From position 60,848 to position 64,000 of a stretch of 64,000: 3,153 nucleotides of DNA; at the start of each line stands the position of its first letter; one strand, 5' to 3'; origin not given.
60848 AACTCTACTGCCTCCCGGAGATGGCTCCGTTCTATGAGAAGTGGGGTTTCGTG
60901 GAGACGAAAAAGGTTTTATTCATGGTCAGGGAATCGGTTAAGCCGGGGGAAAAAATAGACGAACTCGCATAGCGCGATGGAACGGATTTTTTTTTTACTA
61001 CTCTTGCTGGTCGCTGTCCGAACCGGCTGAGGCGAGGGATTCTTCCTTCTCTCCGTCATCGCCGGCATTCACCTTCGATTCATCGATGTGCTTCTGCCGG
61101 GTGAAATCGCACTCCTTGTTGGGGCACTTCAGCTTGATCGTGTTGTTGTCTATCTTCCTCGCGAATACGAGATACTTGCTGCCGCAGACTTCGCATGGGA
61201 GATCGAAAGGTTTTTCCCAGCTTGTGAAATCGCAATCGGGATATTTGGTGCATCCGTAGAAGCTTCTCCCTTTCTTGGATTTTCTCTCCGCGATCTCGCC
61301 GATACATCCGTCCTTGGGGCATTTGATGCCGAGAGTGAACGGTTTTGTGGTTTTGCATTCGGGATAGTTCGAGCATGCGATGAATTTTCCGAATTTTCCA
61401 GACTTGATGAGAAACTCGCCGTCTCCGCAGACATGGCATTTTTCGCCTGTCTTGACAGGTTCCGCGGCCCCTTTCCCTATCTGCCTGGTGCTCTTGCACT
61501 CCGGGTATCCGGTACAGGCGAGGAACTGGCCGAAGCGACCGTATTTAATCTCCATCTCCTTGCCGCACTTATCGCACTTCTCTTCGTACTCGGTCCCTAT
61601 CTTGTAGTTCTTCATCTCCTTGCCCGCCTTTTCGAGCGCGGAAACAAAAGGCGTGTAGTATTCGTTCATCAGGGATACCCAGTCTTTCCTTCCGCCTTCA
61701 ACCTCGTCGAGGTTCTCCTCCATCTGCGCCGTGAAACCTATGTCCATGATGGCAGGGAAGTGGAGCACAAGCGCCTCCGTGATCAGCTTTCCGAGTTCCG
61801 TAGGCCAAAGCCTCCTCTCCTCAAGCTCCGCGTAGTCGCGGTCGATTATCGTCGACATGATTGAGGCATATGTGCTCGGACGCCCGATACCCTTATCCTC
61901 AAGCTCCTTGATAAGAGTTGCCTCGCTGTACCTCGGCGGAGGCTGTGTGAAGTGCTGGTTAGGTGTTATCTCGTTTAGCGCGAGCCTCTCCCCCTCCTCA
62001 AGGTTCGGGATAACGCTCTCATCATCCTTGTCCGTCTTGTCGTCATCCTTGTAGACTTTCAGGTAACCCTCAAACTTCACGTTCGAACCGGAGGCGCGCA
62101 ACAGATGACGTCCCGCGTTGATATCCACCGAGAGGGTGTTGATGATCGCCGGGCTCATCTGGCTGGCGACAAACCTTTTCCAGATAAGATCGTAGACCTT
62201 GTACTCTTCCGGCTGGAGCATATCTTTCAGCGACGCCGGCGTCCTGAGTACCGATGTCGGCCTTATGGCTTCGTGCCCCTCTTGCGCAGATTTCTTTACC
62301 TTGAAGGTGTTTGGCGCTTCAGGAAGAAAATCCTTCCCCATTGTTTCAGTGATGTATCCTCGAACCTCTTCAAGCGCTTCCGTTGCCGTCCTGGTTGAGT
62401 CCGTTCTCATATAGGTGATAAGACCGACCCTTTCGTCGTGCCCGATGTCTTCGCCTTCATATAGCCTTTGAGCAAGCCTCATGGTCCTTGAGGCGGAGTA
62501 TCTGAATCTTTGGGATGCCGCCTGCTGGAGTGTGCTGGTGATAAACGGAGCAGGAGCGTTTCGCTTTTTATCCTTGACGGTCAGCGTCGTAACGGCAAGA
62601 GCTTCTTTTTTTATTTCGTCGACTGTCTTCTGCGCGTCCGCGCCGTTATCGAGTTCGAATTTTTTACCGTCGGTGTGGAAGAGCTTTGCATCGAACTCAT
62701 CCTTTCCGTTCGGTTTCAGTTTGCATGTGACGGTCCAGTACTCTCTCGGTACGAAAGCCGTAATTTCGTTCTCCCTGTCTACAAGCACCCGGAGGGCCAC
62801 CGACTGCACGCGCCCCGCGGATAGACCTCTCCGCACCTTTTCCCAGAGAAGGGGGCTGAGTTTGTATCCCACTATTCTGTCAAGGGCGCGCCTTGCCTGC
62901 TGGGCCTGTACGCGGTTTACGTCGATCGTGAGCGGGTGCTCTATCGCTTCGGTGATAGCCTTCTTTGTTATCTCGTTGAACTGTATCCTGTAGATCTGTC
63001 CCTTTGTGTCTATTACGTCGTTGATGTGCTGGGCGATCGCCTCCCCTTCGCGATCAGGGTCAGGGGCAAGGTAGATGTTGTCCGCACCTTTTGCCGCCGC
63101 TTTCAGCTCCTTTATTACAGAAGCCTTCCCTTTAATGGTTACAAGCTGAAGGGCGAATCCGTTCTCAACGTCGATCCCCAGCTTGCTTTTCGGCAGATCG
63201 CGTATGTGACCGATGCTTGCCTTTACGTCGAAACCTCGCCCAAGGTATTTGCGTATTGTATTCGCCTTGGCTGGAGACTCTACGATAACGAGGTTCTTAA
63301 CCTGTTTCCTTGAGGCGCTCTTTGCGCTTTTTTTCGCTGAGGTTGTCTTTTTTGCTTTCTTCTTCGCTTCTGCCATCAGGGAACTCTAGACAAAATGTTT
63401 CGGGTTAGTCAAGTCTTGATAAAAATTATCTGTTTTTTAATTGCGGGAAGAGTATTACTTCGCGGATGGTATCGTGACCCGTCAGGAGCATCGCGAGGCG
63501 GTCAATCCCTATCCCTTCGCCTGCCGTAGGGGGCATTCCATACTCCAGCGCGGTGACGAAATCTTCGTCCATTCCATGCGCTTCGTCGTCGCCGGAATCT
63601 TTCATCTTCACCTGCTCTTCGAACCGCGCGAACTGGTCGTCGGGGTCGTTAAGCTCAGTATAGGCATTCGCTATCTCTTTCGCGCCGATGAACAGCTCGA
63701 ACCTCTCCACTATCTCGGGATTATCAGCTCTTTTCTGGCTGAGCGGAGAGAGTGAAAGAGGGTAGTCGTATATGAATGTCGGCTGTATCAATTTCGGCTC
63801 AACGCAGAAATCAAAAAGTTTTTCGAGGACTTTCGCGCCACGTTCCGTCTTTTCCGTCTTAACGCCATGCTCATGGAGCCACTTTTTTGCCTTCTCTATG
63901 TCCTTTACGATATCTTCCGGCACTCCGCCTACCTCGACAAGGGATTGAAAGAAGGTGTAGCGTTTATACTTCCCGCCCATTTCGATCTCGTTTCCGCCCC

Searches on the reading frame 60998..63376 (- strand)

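Call 10: search_protein_families(library=pfam, proteins=[window:60998-63376:-], max_evalue=0.001)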
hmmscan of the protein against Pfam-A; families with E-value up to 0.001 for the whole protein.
window:60998-63376:- (792 aa): 3 families
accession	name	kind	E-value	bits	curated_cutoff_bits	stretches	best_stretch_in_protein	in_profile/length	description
PF01131.25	Topoisom_bac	-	1.7e-127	426.3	35.1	1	151-570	2-410/411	DNA topoisomerase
PF01396.24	Zn_ribbon_Top1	-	1.6e-34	117.8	32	3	599-633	2-36/39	Topoisomerase DNA binding C4 zinc finger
PF01751.28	Toprim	-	1.8e-20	73.3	23.1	1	29-136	2-96/96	Toprim domain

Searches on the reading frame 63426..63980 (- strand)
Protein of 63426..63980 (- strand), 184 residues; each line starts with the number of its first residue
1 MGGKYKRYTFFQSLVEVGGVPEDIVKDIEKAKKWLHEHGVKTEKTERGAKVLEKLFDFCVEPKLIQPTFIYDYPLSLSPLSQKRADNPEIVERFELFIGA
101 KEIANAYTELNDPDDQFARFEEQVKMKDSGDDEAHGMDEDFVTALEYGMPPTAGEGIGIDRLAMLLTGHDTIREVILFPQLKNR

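Call 97: search_protein_families(library=pfam, proteins=[window:63426-63980:-], max_evalue=0.001)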
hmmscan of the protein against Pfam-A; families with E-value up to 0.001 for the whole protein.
window:63426-63980:- (184 aa): 1 family
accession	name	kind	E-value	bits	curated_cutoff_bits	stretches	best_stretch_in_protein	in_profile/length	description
PF00152.25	tRNA-synt_2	-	4.9e-35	121.5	25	1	52-181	184-307/308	tRNA synthetases class II (D, K and N)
